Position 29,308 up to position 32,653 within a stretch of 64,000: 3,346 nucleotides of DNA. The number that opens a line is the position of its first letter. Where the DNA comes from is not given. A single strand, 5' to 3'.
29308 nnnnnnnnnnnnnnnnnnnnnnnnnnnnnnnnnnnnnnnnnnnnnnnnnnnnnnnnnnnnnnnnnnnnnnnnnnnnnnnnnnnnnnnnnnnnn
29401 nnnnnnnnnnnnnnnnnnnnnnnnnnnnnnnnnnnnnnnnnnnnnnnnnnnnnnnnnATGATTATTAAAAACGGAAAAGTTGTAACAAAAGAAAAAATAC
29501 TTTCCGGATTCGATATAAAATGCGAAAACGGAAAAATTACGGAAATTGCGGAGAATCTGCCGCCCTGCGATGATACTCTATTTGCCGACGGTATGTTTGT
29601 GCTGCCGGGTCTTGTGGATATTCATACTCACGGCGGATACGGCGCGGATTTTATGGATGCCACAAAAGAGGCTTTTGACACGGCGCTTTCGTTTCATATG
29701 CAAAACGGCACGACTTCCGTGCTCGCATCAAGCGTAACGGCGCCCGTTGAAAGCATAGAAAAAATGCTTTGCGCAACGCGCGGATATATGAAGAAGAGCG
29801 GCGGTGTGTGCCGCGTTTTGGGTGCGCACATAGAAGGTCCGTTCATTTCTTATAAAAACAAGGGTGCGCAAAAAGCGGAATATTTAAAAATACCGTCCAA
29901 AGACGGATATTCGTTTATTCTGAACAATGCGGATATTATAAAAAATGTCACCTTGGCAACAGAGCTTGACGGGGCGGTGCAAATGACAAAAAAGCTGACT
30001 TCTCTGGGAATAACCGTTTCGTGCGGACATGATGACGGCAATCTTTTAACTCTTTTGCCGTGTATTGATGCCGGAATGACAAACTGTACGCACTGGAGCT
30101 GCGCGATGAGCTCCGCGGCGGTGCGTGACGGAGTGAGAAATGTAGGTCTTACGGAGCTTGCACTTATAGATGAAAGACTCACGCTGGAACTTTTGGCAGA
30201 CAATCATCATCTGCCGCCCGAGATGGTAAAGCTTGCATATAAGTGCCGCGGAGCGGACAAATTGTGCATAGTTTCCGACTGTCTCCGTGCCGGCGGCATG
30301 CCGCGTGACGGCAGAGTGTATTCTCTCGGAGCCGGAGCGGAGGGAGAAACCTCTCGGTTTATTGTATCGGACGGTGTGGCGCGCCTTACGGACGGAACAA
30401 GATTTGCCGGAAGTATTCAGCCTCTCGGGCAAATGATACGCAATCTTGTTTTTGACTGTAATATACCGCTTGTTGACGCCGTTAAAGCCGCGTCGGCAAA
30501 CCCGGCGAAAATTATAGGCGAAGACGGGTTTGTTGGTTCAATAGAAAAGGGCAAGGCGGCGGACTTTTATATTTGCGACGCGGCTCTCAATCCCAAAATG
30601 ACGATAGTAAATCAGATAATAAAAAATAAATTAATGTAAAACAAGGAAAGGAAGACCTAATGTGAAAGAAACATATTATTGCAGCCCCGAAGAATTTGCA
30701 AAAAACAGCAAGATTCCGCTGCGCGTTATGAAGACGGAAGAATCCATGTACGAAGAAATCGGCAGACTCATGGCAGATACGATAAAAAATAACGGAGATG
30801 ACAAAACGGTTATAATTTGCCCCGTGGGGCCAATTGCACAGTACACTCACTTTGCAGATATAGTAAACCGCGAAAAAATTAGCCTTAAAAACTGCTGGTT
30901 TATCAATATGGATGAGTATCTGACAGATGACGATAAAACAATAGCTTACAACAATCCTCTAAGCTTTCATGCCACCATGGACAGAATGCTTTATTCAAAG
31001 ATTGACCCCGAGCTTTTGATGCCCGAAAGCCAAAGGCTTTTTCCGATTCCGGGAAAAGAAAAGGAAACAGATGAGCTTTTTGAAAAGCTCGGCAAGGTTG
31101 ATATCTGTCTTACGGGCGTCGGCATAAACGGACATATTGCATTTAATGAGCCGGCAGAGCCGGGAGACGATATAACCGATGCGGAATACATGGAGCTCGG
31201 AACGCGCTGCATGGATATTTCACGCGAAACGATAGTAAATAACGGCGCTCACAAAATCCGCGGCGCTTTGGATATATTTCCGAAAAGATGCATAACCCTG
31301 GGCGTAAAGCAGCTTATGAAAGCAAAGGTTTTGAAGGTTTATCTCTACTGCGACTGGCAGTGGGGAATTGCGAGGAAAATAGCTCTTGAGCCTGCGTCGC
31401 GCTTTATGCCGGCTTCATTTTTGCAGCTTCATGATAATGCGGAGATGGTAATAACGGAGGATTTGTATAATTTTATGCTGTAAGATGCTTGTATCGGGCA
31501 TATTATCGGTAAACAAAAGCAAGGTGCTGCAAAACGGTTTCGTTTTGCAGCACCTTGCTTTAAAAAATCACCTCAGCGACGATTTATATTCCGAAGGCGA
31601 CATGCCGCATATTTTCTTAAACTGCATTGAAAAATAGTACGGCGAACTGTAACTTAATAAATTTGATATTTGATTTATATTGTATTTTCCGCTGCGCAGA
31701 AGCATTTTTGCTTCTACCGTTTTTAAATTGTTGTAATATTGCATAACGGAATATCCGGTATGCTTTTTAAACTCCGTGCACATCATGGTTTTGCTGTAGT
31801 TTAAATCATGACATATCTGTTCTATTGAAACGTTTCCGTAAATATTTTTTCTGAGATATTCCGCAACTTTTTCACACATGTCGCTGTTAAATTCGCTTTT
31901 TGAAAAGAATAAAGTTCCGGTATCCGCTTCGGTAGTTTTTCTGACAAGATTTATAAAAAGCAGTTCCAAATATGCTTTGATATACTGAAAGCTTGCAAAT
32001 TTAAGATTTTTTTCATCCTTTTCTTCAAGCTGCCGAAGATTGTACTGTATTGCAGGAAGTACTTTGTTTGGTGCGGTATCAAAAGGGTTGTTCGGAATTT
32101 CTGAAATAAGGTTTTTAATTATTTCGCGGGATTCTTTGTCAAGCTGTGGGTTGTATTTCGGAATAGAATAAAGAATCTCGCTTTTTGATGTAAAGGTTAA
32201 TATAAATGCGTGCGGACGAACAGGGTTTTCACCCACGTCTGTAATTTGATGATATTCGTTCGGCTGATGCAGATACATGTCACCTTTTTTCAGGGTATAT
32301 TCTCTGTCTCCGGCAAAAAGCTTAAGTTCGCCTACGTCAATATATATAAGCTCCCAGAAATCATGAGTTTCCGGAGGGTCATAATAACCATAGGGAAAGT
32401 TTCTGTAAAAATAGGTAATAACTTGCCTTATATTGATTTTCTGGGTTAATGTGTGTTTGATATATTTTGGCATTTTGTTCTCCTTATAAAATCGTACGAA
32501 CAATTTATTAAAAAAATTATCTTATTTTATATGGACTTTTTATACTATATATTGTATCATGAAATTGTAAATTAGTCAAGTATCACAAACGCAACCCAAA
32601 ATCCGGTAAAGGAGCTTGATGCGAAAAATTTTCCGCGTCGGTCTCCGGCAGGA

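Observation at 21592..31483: RpiR-controlled catabolic operon combining a tagatose/fructose-bisphosphate aldolase, PfkB and FGGY kinases, a KduI/IolB-like isomerase, NagA/NagB-like enzymes and an oxidase/Fe-S/Etf redox unit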

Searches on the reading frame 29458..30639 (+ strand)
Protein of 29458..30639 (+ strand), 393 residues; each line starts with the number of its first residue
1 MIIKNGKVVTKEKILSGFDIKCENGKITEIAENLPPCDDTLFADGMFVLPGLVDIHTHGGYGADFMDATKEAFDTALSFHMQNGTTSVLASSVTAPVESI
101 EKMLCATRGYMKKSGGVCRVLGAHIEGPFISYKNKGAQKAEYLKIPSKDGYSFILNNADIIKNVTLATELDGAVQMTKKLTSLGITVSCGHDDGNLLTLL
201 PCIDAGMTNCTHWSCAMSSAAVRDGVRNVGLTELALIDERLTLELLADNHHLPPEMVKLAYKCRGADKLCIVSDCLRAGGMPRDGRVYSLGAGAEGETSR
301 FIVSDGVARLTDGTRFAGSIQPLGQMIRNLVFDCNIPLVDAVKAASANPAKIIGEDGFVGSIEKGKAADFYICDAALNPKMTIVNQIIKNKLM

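Call 3: search_protein_families(library=pfam, proteins=[window:29458-30639:+])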
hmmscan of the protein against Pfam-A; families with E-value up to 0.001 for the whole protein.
window:29458-30639:+ (393 aa): 2 families
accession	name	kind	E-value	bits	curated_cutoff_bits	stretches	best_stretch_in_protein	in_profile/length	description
PF01979.26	Amidohydro_1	-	1.3e-22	81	25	1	47-382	1-327/345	Amidohydrolase family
PF07969.17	Amidohydro_3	-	4.2e-10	40.1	29.7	1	336-375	407-446/472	Amidohydrolase family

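Call 4: search_protein_families(library=ncbifam, proteins=[window:29458-30639:+])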
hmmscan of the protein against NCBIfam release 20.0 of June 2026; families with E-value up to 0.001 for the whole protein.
window:29458-30639:+ (393 aa): 53 families (the best 25 are shown)
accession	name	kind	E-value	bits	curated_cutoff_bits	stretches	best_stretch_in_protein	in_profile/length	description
TIGR00221.1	nagA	equivalog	1.9e-70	237.7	225.65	1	2-385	6-378/380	N-acetylglucosamine-6-phosphate deacetylase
NF008371.0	PRK11170.1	equivalog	3e-48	164.6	483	1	3-387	4-377/382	N-acetylglucosamine-6-phosphate deacetylase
NF011990.0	PRK15446.2-6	subfamily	3e-15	55.8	233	2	1-57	3-64/390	alpha-D-ribose 1-methylphosphonate 5-triphosphate diphosphatase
NF006689.0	PRK09237.1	equivalog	1.5e-14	53.3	371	1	1-63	5-70/383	amidohydrolase/deacetylase family metallohydrolase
NF004839.0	PRK06189.1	equivalog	1.4e-13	50.3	631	1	1-58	5-62/451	allantoinase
NF003271.0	PRK04250.1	equivalog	2.6e-12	46.1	405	1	3-106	5-104/407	dihydroorotase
TIGR02318.1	phosphono_phnM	equivalog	2.9e-12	46.2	390.55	1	2-58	1-56/376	phosphonate metabolism protein PhnM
NF009060.0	PRK12394.1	equivalog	2.2e-11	43.2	442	1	1-89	5-89/381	metallo-dependent hydrolase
TIGR00857.1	pyrC_multi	subfamily_domain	2.5e-11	43.2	279.05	1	18-126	6-112/412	dihydroorotase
TIGR02033.1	D-hydantoinase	equivalog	2.7e-11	43.1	393.25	1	2-111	2-111/454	dihydropyrimidinase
NF006844.0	PRK09357.2-5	equivalog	3e-11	43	701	1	1-123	4-124/422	dihydroorotase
NF009941.0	PRK13404.1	subfamily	3.5e-11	42.4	647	1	2-104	7-108/478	dihydropyrimidinase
NF006268.0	PRK08417.1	equivalog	5.8e-11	42.1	499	1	1-56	1-55/406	metal-dependent hydrolase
NF006056.0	PRK08204.1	subfamily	1.4e-10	40.5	391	1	1-58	5-66/449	hypothetical protein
NF006839.0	PRK09357.1-4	equivalog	5.2e-10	38.5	576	1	1-106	2-106/422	dihydroorotase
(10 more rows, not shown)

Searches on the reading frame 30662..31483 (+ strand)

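Call 3: search_protein_families(library=pfam, proteins=[window:30662-31483:+])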
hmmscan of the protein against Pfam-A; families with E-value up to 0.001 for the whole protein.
window:30662-31483:+ (273 aa): 0 families

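Call 4: search_protein_families(library=ncbifam, proteins=[window:30662-31483:+])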
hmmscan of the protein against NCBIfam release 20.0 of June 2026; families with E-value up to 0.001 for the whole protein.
window:30662-31483:+ (273 aa): 7 families
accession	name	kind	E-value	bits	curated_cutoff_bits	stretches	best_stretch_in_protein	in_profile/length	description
TIGR00502.1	nagB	equivalog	3.9e-25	88.6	236.9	1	28-266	7-241/259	glucosamine-6-phosphate deaminase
NF001684.0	PRK00443.1-4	subfamily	5.5e-23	81.8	326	1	22-267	5-236/260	glucosamine-6-phosphate deaminase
NF002557.0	PRK02122.1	subfamily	2.2e-19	69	384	1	13-265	24-268/653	glucosamine-6-phosphate deaminase-like protein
NF007291.0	PRK09762.1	equivalog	1e-15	58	271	1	20-266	6-235/236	galactosamine-6-phosphate isomerase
NF001685.0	PRK00443.1-5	equivalog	2.7e-15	56.3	513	1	41-266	27-241/266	glucosamine-6-phosphate deaminase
NF009022.0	PRK12358.1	equivalog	1.5e-10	41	247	1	29-266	12-231/239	glucosamine-6-phosphate deaminase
NF001682.0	PRK00443.1-1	equivalog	5.2e-09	35.9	528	1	21-264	4-226/262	glucosamine-6-phosphate deaminase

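Call 15: search_protein_families(library=pfam, proteins=[window:30662-31483:+], max_evalue=1)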
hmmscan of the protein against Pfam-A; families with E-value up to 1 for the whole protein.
window:30662-31483:+ (273 aa): 0 families

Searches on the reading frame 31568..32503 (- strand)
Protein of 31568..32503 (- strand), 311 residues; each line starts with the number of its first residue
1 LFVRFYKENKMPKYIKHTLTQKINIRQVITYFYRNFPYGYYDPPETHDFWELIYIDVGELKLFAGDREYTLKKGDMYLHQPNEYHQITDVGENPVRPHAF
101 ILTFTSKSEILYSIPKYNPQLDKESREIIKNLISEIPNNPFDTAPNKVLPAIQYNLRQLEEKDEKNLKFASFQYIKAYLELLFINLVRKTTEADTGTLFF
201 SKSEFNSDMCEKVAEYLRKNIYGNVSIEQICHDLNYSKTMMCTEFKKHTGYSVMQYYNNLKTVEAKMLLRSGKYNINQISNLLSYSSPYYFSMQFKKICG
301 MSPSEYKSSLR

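Call 6: search_protein_families(library=pfam, proteins=[window:31568-32503:-])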
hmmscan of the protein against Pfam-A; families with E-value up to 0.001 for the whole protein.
window:31568-32503:- (311 aa): 4 families
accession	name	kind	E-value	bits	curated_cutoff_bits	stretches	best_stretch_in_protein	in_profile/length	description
PF00165.29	HTH_AraC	-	5e-18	65.2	26.6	2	269-306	1-40/42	Bacterial regulatory helix-turn-helix proteins, AraC family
PF12833.13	HTH_18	-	6e-15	55.8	33.6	1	231-307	2-78/80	Helix-turn-helix domain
PF02311.25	AraC_binding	-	3e-09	37.1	21.1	1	30-96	5-70/135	AraC-like ligand binding domain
PF07883.17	Cupin_2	-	6.9e-07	29.3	27.2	1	36-96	5-65/70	Cupin domain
